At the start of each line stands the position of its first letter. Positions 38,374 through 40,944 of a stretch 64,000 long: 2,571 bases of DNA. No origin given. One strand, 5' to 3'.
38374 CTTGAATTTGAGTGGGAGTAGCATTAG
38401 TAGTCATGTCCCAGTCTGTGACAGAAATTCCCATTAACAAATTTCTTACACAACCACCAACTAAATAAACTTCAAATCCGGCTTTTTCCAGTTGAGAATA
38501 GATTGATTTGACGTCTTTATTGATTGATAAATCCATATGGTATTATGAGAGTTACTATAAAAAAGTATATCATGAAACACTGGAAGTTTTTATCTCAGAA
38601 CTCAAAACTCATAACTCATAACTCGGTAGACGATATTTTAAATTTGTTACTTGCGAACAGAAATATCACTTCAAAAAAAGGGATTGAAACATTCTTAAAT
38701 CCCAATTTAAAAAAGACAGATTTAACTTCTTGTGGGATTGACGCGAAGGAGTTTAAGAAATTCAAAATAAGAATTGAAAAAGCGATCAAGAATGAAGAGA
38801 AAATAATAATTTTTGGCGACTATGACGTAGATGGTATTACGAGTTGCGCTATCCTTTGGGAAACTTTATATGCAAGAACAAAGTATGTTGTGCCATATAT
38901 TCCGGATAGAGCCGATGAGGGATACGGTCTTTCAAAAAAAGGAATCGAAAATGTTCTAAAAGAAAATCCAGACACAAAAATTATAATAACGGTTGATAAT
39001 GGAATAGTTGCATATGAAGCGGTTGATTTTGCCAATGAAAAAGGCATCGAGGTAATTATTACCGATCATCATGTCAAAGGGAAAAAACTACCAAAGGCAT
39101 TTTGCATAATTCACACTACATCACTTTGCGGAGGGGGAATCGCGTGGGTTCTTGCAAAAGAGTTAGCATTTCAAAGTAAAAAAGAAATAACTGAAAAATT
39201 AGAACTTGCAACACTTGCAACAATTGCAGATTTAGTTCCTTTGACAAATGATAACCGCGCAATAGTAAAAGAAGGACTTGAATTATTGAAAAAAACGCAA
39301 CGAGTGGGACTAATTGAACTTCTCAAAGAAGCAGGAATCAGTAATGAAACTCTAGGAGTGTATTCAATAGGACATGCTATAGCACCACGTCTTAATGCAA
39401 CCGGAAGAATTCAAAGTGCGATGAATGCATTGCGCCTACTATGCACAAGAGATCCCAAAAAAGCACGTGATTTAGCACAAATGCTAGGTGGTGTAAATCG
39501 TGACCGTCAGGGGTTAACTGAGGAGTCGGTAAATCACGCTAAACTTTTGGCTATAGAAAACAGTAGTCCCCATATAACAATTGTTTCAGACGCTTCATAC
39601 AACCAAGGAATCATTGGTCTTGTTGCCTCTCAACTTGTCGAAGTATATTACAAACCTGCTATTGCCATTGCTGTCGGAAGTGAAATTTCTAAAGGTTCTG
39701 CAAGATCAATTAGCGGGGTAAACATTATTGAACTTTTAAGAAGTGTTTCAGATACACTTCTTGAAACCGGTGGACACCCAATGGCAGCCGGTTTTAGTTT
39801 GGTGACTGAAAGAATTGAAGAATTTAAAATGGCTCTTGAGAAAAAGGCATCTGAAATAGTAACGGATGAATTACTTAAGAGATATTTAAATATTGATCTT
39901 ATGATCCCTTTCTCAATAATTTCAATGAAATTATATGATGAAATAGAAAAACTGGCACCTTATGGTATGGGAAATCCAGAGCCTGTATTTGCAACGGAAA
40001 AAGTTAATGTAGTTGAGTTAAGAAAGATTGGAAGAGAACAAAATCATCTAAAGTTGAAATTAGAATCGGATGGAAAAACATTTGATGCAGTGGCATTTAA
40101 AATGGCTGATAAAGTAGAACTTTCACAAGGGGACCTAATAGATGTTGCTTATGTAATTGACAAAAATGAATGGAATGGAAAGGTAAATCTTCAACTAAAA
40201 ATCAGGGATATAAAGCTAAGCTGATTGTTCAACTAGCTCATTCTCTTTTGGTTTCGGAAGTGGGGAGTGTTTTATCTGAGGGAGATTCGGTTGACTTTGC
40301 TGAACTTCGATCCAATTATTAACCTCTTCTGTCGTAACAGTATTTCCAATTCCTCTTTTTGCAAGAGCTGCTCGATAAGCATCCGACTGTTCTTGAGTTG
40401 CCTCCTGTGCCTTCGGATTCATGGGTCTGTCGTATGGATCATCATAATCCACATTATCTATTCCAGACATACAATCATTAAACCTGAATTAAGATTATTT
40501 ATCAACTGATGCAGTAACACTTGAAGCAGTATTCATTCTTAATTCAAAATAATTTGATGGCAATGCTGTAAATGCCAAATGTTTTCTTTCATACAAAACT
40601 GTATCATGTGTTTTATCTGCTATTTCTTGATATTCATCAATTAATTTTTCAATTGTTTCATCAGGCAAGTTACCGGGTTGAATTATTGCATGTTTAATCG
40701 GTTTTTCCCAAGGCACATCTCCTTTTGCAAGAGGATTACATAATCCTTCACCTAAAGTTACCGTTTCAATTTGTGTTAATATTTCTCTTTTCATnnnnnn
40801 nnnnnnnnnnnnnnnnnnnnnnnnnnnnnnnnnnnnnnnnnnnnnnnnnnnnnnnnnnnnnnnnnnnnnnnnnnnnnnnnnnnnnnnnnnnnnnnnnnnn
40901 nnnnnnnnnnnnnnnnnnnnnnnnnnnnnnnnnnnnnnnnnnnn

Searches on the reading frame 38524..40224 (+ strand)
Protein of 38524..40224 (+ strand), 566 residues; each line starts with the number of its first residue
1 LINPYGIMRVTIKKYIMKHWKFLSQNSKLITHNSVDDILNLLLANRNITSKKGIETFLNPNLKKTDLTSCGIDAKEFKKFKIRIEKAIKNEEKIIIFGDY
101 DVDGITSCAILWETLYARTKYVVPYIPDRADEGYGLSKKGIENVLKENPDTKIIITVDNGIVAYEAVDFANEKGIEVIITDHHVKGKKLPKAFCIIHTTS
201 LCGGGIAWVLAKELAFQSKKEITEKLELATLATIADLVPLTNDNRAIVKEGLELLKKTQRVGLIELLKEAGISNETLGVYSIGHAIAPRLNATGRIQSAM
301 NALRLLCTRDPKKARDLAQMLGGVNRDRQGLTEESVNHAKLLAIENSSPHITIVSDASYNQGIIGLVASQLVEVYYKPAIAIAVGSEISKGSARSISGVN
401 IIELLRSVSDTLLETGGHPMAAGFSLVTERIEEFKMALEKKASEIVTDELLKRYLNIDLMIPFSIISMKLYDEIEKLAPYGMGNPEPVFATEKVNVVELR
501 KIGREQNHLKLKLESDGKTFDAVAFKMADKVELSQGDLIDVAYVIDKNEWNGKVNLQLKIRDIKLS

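Call 8: search_protein_families(library=pfam, proteins=[window:38524-40224:+], max_evalue=0.1)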
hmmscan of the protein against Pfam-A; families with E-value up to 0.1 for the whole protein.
window:38524-40224:+ (566 aa): 3 families
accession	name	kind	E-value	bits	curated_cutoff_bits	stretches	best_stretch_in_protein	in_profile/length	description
PF17768.7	RecJ_OB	-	2.2e-35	121.4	27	1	457-562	1-107/107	RecJ OB domain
PF01368.27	DHH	-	1e-21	78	28.1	1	93-230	1-122/125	DHH family, N-terminal domain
PF02272.25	DHHA1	-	1.3e-13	51.7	25.9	1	356-443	10-101/102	DHHA1 domain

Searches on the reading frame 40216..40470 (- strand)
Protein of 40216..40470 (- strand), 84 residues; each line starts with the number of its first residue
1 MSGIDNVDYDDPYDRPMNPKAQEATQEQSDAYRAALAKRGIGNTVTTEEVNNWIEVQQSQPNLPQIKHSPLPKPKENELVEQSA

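Call 8: search_protein_families(library=pfam, proteins=[window:40216-40470:-], max_evalue=0.1)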
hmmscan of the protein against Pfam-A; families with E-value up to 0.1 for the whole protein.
window:40216-40470:- (84 aa): 0 families

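Call 62: find_homologous_proteins(query=window:40216-40470:-, max_evalue=0.001)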
Query window:40216-40470:- (84 aa): 1 proteins with E <= 0.001 among 1 candidates.
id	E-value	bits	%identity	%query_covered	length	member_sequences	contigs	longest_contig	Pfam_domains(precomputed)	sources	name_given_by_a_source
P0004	2.0e-47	177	99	100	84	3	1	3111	-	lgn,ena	-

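Call 76: search_protein_families(library=padloc, proteins=[window:40216-40470:-], max_evalue=0.01)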
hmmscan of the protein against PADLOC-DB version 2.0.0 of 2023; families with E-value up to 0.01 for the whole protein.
window:40216-40470:- (84 aa): 0 families

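Call 77: search_protein_families(library=phrogs, proteins=[window:40216-40470:-], max_evalue=0.01)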
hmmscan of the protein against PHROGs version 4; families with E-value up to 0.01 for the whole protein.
window:40216-40470:- (84 aa): 0 families

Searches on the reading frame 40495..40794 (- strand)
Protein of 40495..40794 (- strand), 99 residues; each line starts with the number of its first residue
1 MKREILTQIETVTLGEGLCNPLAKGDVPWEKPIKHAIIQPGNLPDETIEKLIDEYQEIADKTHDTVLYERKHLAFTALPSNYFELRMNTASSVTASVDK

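Call 8: search_protein_families(library=pfam, proteins=[window:40495-40794:-], max_evalue=0.1)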
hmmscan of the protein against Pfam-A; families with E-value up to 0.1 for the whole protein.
window:40495-40794:- (99 aa): 0 families

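Call 9: find_homologous_proteins(query=window:40495-40794:-, max_evalue=0.01)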
Query window:40495-40794:-: 1 candidates shared short words with the query, none scored E <= 0.01.

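Call 10: find_encoding_contigs(protein=window:40495-40794:-, flank=3000, max_places=10)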
Protein window:40495-40794:- (99 aa): 24 contigs read that carry it; 10 places shown.
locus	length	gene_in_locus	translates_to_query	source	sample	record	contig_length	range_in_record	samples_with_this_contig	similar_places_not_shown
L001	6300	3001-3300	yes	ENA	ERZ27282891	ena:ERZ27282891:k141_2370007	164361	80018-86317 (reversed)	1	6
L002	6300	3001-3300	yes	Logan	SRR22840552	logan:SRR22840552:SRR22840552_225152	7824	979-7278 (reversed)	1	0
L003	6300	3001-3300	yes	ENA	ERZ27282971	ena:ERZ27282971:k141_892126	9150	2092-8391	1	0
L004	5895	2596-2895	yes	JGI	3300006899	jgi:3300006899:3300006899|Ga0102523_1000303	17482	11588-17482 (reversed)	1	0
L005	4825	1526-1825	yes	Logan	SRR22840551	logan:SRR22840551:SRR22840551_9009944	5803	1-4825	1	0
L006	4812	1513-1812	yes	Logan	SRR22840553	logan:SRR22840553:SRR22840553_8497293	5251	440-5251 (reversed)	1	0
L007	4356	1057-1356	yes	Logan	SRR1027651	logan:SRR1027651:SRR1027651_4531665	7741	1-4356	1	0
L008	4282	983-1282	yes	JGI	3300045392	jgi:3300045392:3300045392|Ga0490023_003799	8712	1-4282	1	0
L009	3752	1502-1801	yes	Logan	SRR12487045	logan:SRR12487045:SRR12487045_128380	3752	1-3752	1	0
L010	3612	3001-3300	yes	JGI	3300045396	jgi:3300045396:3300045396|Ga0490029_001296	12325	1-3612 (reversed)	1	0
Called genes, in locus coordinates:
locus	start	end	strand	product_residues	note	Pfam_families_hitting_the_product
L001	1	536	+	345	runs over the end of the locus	-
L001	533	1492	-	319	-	PF00768:Peptidase_S11, PF13354:Beta-lactamase2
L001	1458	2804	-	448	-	PF01336:tRNA_anti-codon, PF00152:tRNA-synt_2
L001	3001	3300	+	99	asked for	-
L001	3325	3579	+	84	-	-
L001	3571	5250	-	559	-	PF01368:DHH, PF02272:DHHA1, PF17768:RecJ_OB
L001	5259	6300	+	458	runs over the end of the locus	PF01743:PolyA_pol, PF12627:PolyA_pol_RNAbd, PF01966:HD, PF13735:tRNA_NucTran2_2 (weak)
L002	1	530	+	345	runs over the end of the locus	-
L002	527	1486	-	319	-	PF00768:Peptidase_S11, PF13354:Beta-lactamase2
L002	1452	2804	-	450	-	PF01336:tRNA_anti-codon, PF00152:tRNA-synt_2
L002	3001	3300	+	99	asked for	-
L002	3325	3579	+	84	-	-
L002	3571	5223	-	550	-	PF01368:DHH, PF02272:DHHA1, PF17768:RecJ_OB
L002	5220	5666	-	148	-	PF04480:DUF559, PF18741:MTES_1575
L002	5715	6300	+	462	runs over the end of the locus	PF01743:PolyA_pol, PF12627:PolyA_pol_RNAbd, PF01966:HD, PF13735:tRNA_NucTran2_2 (weak)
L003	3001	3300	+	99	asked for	-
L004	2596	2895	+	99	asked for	-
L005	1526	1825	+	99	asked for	-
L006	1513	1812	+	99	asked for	-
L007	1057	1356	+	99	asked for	-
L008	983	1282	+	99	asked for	-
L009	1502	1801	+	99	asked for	-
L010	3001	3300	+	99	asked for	-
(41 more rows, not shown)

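Call 52: search_protein_representatives(protein=window:40495-40794:-)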
Query: 99 residues. Proteins with E-value up to 0.001 (for the whole library): 3; up to 1e-10: 1; up to 1e-30: 0. The best 3 are listed.
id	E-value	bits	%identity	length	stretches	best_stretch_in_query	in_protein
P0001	3.8e-15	72.0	43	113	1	4-93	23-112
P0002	3.1e-05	40.2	50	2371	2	2-22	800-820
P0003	5.1e-04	36.4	35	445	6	27-46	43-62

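Call 64: find_encoding_contigs(protein=P0001, flank=2500, max_places=3)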
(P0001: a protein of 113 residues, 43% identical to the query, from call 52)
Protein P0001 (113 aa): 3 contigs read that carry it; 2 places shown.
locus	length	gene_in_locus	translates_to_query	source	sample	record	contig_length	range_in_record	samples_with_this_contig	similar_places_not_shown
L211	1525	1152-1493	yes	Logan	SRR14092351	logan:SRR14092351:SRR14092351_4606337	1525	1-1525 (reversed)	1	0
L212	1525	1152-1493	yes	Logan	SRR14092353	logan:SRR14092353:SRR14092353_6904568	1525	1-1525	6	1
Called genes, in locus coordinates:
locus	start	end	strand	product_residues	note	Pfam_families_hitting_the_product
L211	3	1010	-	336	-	?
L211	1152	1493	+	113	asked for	-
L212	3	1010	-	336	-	?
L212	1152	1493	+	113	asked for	-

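Call 69: predict_structure(protein=window:40498-40794:-)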
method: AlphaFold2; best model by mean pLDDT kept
length: 99 residues; sequences in the alignment: 1
mean_pLDDT: 40.1   pTM: 0.29
mean pLDDT of the five models: 40.1, 38.1, 37.4, 36.0, 31.9
residues with pLDDT >= 90: 0; 70-90: 0; 50-70: 22; < 50: 77
segments of 3 or more residues with pLDDT < 50: 1-42, 65-99
pLDDT, mean of each block of 10 residues (from residue 1): 31 33 37 36 53 56 48 42 34 31
secondary structure, 60 per line:
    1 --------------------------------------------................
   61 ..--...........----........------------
elements in order: H45-62 H65-75 H80-87

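Call 76: search_protein_families(library=padloc, proteins=[window:40495-40794:-], max_evalue=0.01)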
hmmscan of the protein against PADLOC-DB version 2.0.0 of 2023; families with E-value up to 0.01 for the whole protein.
window:40495-40794:- (99 aa): 0 families

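Call 77: search_protein_families(library=phrogs, proteins=[window:40495-40794:-], max_evalue=0.01)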
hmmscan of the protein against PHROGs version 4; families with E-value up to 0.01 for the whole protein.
window:40495-40794:- (99 aa): 1 family
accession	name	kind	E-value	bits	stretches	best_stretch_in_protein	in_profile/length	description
phrog_17510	-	unknown function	0.0011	19.6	1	51-80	19-48/56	-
